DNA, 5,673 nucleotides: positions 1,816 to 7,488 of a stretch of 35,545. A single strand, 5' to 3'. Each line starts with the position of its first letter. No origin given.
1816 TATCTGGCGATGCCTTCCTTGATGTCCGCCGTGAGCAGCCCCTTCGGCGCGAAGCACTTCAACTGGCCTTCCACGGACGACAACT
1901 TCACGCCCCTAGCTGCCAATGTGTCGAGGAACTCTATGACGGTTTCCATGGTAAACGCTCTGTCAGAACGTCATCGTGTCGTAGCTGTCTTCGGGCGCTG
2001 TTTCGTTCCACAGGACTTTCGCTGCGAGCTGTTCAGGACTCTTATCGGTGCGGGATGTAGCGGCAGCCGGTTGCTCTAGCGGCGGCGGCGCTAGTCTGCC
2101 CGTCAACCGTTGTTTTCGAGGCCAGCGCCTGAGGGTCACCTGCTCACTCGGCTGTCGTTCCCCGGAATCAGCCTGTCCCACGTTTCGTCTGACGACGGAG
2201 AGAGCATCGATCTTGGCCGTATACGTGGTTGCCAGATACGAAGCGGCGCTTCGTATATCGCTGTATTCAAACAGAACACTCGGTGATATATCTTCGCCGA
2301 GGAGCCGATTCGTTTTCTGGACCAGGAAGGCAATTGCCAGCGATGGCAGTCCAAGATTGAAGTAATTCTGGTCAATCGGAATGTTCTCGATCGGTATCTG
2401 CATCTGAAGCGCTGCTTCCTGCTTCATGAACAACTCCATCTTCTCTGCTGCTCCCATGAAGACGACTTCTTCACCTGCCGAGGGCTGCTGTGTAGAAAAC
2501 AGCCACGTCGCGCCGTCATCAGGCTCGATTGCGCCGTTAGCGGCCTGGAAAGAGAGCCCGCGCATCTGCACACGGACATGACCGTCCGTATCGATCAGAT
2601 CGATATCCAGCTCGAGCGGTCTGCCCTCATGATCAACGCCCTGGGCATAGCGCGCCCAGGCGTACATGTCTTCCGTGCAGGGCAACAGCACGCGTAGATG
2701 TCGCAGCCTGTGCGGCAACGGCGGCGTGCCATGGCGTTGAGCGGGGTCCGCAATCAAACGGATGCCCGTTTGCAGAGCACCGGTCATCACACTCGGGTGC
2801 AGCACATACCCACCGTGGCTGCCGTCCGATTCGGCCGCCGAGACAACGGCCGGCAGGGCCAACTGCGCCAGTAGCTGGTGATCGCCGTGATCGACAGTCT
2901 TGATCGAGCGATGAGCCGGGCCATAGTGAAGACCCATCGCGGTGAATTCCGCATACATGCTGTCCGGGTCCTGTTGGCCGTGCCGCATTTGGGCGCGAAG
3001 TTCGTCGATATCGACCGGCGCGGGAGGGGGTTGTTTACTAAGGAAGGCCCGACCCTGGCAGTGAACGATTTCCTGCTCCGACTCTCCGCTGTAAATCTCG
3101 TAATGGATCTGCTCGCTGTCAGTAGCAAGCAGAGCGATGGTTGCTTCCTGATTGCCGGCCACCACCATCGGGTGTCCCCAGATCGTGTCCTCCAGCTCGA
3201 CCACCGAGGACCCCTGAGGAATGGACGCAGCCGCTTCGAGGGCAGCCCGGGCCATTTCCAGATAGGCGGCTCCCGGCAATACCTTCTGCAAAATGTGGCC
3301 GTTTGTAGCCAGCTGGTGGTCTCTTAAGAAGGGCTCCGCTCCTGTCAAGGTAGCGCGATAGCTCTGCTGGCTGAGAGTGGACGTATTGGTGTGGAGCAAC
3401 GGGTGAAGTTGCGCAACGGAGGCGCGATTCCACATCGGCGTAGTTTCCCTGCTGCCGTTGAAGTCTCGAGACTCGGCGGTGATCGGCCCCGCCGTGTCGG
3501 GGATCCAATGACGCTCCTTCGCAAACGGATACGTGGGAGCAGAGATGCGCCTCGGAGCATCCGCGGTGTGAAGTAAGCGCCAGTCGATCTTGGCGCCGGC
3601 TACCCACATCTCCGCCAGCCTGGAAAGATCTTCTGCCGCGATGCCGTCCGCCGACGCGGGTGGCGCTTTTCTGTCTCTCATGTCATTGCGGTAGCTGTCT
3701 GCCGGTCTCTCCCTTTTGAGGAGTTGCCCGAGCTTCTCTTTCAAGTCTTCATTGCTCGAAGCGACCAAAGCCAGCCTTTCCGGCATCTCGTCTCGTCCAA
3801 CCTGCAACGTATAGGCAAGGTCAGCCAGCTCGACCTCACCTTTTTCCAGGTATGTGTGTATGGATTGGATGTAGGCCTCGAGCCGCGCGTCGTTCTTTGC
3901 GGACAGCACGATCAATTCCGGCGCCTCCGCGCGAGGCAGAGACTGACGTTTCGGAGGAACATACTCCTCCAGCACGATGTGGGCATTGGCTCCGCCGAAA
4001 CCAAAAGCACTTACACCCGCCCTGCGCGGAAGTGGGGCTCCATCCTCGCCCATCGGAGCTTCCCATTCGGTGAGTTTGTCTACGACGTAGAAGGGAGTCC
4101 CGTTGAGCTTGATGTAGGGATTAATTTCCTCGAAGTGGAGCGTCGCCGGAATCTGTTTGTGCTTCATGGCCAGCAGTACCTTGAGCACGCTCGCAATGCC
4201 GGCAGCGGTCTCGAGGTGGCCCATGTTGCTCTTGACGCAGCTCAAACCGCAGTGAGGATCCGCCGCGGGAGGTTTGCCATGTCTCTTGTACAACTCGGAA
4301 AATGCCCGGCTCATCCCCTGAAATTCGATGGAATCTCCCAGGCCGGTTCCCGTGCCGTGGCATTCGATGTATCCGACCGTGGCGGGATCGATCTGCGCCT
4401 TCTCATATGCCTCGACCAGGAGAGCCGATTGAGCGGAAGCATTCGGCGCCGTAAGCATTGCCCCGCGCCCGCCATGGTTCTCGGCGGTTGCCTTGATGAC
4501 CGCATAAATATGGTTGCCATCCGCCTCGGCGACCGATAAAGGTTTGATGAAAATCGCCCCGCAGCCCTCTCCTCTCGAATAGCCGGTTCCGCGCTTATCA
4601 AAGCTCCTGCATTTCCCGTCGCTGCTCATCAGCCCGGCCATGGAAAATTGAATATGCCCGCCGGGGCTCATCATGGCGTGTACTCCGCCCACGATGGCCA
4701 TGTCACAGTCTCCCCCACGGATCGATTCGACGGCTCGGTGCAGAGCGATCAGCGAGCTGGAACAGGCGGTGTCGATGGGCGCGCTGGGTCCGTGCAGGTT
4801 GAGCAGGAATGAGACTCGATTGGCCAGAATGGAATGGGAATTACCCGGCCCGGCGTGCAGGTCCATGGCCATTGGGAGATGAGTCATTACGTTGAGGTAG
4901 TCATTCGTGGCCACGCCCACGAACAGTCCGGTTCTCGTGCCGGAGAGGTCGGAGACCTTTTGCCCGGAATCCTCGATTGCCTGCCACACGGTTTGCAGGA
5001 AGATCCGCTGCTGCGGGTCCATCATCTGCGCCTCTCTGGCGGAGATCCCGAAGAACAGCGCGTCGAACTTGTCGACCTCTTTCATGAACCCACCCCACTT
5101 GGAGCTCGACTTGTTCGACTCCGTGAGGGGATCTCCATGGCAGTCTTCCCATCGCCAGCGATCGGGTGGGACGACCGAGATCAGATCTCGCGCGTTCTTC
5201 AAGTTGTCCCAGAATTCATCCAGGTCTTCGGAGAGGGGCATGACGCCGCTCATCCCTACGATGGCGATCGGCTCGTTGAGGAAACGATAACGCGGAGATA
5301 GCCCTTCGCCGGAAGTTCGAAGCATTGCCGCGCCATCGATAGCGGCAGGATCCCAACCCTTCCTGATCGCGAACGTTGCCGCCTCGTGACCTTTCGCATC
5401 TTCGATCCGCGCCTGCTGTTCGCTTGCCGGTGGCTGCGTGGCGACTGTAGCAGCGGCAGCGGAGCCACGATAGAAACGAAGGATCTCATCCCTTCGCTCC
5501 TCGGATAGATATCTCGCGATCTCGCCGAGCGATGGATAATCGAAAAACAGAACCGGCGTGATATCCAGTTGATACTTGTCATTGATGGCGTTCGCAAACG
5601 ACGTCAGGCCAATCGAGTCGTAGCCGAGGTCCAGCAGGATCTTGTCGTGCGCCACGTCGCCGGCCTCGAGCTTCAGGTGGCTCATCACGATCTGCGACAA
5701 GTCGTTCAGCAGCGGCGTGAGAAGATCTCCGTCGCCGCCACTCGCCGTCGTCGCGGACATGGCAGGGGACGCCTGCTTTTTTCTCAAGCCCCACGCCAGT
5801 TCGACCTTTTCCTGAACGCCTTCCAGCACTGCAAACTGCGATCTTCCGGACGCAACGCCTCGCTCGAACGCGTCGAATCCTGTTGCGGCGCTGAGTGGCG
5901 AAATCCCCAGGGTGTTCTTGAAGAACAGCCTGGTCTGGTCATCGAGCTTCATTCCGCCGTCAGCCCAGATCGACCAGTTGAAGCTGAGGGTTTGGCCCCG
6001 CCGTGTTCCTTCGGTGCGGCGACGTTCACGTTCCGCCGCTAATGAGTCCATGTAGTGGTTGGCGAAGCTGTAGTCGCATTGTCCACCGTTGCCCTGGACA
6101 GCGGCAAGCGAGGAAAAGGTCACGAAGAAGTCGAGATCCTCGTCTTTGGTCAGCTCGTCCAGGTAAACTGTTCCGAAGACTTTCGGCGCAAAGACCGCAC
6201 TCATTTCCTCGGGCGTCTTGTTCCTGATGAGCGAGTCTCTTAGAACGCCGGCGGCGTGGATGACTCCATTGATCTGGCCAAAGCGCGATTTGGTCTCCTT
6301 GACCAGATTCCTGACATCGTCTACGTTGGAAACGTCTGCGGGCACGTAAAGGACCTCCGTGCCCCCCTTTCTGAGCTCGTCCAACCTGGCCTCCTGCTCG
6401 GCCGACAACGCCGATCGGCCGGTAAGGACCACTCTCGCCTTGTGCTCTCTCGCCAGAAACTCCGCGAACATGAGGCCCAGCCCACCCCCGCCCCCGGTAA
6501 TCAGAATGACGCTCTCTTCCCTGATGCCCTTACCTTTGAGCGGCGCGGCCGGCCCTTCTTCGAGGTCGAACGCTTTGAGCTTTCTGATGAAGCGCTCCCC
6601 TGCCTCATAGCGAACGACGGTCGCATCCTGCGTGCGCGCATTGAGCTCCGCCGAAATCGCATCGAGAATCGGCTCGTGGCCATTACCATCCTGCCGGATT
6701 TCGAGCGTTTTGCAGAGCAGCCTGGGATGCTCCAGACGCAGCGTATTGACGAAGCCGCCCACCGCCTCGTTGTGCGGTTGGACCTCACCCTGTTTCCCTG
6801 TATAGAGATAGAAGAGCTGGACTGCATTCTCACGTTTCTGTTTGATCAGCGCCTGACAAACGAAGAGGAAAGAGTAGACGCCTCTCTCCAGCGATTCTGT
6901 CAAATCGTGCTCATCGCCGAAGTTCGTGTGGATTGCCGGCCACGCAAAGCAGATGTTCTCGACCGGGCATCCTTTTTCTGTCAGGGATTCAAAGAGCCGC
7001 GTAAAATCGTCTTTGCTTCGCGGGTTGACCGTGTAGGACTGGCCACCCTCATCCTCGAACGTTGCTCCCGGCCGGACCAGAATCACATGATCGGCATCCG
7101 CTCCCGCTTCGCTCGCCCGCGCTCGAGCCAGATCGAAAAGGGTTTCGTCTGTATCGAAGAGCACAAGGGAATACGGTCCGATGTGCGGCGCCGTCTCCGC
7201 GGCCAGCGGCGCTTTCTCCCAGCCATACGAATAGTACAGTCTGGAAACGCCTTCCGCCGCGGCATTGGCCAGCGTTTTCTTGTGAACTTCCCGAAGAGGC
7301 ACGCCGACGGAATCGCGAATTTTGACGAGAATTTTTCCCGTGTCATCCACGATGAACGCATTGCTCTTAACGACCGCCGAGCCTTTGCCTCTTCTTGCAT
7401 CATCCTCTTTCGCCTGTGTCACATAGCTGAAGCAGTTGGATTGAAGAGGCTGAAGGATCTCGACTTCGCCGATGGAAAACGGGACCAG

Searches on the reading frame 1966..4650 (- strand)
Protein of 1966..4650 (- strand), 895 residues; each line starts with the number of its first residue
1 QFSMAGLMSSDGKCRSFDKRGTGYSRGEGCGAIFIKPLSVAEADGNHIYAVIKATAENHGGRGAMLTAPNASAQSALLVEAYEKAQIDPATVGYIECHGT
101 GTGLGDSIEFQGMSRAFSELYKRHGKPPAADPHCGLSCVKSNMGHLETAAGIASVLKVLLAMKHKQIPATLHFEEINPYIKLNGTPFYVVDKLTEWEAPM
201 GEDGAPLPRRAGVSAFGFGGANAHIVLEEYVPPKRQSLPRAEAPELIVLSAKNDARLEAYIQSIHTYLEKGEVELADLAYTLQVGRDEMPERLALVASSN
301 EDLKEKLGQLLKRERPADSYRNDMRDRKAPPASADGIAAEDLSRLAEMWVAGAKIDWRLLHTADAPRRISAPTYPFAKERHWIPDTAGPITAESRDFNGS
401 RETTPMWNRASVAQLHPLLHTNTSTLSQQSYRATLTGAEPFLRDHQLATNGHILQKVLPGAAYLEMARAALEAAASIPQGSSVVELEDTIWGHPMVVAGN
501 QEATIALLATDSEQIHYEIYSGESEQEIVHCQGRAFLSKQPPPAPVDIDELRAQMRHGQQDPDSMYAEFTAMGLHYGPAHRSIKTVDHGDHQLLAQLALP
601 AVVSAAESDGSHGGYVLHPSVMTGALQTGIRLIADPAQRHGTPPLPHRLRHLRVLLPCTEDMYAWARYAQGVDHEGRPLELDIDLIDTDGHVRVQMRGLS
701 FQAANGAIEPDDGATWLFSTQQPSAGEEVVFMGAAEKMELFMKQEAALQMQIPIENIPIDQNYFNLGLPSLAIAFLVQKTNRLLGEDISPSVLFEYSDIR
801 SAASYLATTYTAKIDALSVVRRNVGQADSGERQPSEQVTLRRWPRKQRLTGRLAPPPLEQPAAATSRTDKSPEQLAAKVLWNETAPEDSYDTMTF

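Call 22: search_protein_families(library=pfam, proteins=[window:1966-4650:-], max_evalue=0.00001)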
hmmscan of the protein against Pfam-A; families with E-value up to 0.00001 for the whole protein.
window:1966-4650:- (895 aa): 8 families
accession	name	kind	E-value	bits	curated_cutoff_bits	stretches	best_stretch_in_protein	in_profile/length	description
PF02801.28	Ketoacyl-synt_C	-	1.8e-35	122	20.8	1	49-174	1-119/119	Beta-ketoacyl synthase, C-terminal domain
PF14765.12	PS-DH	-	1.4e-25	90.2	23.7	1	552-707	10-162/166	Polyketide synthase dehydratase N-terminal domain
PF22336.2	RhiE-like_linker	-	7.4e-23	80.8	27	1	248-312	1-65/67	RhiE-like, KS-MAT linker domain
PF21089.3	PKS_DH_N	-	2.5e-21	76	27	1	416-521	1-102/103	Polyketide synthase dehydratase domain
PF22621.2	CurL-like_PKS_C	-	2.2e-18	66.4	27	1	246-307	2-64/64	CurL-like, PKS C-terminal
PF16197.11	KAsynt_C_assoc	-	4.2e-16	59.8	33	1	177-285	2-102/111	Ketoacyl-synthetase C-terminal extension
PF00109.32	ketoacyl-synt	-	1.2e-07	32.1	20.8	1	2-40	213-251/252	Beta-ketoacyl synthase, N-terminal domain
PF00550.31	PP-binding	-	1.1e-06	29.3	20.8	1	745-806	6-67/67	Phosphopantetheine attachment site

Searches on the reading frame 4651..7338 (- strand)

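Call 22: search_protein_families(library=pfam, proteins=[window:4651-7338:-], max_evalue=0.00001)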
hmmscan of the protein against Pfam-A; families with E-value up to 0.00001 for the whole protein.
window:4651-7338:- (896 aa): 7 families
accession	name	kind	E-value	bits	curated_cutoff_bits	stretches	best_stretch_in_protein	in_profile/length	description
PF00109.32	ketoacyl-synt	-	8.4e-70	235.7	20.8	1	689-895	2-210/252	Beta-ketoacyl synthase, N-terminal domain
PF08659.16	KR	-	1.7e-54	184.9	22.6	1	277-460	2-180/180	KR domain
PF21394.3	Beta-ketacyl_N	-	1.4e-36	126.1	26.9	1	58-231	3-170/170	Beta-ketoacyl synthase-like, N-terminal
PF00106.31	adh_short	-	1.2e-15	57.9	26.6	1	277-428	2-154/195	short chain dehydrogenase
PF00550.31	PP-binding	-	9.5e-13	48.6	20.8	1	547-611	3-67/67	Phosphopantetheine attachment site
PF13561.12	adh_short_C2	-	2.4e-11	44.1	27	1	286-395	7-113/236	Enoyl-(Acyl carrier protein) reductase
PF00108.29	Thiolase_N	-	4.7e-06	26.6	26.4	1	837-889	61-115/260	Thiolase, N-terminal domain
